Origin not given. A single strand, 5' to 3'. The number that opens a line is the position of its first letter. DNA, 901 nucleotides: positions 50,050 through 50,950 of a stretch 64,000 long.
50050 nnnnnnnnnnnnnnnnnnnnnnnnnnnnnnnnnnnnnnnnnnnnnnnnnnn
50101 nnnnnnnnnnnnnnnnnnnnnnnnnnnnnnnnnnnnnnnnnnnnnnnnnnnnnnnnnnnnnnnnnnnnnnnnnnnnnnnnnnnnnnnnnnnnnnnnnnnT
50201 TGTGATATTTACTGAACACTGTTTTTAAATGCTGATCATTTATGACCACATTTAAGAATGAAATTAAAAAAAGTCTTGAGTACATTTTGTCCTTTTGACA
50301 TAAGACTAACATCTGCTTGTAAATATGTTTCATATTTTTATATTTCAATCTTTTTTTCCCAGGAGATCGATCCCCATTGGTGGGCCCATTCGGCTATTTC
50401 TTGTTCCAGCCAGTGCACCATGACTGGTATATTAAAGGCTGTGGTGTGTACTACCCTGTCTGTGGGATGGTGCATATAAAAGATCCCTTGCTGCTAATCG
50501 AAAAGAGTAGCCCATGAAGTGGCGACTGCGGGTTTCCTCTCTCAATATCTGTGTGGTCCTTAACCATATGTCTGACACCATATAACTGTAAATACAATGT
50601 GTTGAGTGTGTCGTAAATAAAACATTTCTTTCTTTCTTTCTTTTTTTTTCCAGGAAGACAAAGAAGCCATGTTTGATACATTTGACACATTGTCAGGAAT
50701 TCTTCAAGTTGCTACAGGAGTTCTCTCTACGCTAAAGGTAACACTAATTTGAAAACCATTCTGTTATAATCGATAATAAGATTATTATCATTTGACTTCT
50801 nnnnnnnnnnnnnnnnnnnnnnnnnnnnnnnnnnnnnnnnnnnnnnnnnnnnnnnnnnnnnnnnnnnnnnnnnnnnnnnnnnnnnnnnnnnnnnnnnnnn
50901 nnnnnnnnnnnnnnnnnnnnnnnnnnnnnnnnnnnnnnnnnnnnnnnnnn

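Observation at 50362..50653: SINE tail abutting the T-run and AG acceptor of ASL exon 13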

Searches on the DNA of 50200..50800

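Call 44: search_rna_families(source=window, start=50200, end=50800, threshold=evalue, max_evalue=1)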
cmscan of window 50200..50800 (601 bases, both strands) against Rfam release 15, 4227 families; matches with E-value up to 1: 3.
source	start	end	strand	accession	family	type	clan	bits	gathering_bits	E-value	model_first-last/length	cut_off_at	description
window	50590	50681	+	RF00092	SNORA63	Gene; snRNA; snoRNA; HACA-box;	-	22.3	90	0.26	1-130/130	no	Small nucleolar RNA SNORA63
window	50589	50696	+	RF00704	MIR397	Gene; miRNA;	-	19.9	55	0.52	1-117/117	no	MIR397 microRNA precursor family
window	50430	50513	+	RF02474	GlsR5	Gene; snRNA; snoRNA; CD-box;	-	15.8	100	0.47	1-89/89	no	Small nucleolar RNA GlsR5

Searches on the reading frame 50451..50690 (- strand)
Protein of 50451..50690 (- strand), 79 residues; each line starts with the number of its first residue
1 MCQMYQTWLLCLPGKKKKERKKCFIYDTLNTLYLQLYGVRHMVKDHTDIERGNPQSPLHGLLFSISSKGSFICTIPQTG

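Call 58: find_encoding_contigs(protein=window:50451-50690:-, flank=10000, max_places=4)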
Protein window:50451-50690:- (79 aa): no gene with exactly this product is on record in the collection.
